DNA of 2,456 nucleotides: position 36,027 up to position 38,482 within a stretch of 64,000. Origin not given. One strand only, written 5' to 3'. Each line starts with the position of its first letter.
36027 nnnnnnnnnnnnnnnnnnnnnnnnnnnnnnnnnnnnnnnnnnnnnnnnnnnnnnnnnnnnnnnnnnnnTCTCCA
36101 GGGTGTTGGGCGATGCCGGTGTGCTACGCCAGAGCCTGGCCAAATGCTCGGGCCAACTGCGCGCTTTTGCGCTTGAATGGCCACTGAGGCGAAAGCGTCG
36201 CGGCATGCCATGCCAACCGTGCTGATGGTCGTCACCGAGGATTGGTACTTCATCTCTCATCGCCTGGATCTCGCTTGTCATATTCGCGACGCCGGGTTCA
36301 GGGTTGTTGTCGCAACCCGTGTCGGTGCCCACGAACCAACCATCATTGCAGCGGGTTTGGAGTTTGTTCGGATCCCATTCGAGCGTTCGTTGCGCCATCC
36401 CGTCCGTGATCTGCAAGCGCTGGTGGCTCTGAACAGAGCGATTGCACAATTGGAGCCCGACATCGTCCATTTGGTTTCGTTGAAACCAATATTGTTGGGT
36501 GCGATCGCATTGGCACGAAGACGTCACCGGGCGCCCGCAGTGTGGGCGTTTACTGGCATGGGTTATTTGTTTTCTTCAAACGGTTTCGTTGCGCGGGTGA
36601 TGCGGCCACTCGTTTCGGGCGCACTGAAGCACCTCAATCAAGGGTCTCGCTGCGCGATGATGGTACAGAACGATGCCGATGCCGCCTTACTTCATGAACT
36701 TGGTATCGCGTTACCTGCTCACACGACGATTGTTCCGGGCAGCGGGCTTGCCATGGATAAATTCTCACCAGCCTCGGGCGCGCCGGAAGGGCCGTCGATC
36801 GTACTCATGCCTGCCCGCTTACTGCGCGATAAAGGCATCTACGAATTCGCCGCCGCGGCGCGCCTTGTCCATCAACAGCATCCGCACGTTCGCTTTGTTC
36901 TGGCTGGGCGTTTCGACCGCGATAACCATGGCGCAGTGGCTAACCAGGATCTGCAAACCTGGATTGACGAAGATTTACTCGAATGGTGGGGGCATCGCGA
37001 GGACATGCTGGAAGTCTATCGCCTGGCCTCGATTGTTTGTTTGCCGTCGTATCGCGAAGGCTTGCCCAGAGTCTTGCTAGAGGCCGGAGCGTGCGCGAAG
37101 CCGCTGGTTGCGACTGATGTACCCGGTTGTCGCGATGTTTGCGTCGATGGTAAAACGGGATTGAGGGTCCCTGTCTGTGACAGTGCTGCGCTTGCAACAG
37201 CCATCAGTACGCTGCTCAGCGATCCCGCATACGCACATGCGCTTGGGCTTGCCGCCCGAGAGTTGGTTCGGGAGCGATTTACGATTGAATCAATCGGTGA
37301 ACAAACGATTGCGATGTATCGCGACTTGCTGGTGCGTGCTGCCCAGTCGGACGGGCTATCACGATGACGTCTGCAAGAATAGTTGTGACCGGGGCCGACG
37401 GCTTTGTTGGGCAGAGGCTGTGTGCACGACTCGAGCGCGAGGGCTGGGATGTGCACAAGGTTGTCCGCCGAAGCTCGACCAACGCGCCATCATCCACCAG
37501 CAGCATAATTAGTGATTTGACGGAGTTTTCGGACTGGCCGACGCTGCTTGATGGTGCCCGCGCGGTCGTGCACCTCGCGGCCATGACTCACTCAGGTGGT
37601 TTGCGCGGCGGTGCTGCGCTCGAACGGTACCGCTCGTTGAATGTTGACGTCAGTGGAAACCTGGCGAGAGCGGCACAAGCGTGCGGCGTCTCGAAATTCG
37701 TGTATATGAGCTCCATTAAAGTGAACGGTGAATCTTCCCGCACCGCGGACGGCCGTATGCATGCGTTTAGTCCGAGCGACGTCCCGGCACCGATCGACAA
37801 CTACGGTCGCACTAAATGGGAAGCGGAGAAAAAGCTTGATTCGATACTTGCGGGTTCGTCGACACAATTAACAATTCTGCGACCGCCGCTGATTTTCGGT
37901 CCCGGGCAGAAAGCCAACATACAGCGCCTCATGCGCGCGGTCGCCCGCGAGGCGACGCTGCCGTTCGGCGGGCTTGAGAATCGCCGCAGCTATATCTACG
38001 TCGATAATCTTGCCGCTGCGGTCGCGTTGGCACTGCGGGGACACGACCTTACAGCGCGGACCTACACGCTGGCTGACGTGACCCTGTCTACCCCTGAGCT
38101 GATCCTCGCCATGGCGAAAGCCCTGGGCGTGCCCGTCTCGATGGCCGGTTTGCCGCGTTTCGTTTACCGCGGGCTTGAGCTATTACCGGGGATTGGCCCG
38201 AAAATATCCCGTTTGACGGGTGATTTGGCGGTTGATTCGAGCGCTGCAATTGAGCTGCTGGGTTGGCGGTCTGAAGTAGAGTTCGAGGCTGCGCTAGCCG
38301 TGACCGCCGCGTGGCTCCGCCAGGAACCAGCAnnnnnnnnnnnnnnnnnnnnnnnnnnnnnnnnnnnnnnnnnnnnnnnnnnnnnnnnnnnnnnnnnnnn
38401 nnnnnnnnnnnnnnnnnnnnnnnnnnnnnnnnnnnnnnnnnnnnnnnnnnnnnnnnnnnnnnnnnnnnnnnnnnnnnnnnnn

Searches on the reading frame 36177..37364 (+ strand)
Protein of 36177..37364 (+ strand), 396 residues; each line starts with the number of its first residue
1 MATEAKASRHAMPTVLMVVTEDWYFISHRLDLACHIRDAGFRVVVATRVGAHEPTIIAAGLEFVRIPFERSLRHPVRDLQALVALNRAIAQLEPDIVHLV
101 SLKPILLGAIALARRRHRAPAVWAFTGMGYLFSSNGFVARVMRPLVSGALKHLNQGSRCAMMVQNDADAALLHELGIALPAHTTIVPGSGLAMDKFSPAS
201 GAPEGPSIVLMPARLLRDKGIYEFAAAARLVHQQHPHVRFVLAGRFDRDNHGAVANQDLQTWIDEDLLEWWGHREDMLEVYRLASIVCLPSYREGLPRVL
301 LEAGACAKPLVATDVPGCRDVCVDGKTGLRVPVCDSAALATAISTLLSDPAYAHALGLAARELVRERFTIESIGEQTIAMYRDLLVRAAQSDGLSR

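Call 10: search_protein_families(library=pfam, proteins=[window:36177-37364:+], max_evalue=0.0001)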
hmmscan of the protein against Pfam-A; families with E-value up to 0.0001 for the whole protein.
window:36177-37364:+ (396 aa): 7 families
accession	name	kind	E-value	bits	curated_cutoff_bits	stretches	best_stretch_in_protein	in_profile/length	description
PF00534.26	Glycos_transf_1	-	3.3e-30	105.3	26.4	1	195-362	4-171/172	Glycosyl transferases group 1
PF13692.12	Glyco_trans_1_4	-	6.4e-29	101.5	27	1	208-349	3-142/142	Glycosyl transferases group 1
PF13477.12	Glyco_trans_4_2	-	1.2e-14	55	23.4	1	15-153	2-132/139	Glycosyl transferase 4-like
PF13579.12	Glyco_trans_4_4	-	6.1e-11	43.4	29.7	1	30-186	8-155/158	Glycosyl transferase 4-like domain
PF13439.12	Glyco_transf_4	-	6.8e-11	42.9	28.5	1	30-178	9-155/170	Glycosyltransferase Family 4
PF13524.12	Glyco_trans_1_2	-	7.1e-07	29.7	25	1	234-376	11-141/144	Glycosyl transferase-like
PF20706.3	GT4-conflict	-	1.8e-05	24.4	26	1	182-364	174-372/385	Family 4 Glycosyltransferase in conflict systems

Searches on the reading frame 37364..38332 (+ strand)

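Call 11: search_protein_families(library=pfam, proteins=[window:37364-38332:+], max_evalue=0.0001)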
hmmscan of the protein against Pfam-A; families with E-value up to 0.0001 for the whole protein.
window:37364-38332:+ (323 aa): 7 families
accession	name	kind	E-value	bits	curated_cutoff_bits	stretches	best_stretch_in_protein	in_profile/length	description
PF01370.27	Epimerase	-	4e-33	115.3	20.9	1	6-228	1-229/240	NAD dependent epimerase/dehydratase family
PF01073.25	3Beta_HSD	-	4.2e-24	85.5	22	1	7-226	1-231/280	3-beta hydroxysteroid dehydrogenase/isomerase family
PF04321.23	RmlD_sub_bind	-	4.2e-18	65.8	27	1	5-196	2-169/287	RmlD substrate binding domain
PF13460.12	NAD_binding_10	-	1.7e-12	48.1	27.2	1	10-177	1-146/184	NAD(P)H-binding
PF16363.11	GDP_Man_Dehyd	-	1.9e-12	47.7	27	1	8-311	2-329/332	GDP-mannose 4,6 dehydratase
PF07993.18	NAD_binding_4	-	4e-12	46.3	20.1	1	56-187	80-220/258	Male sterility protein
PF05368.20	NmrA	-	2.4e-05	24.5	27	0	4-125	3-115/298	NmrA-like family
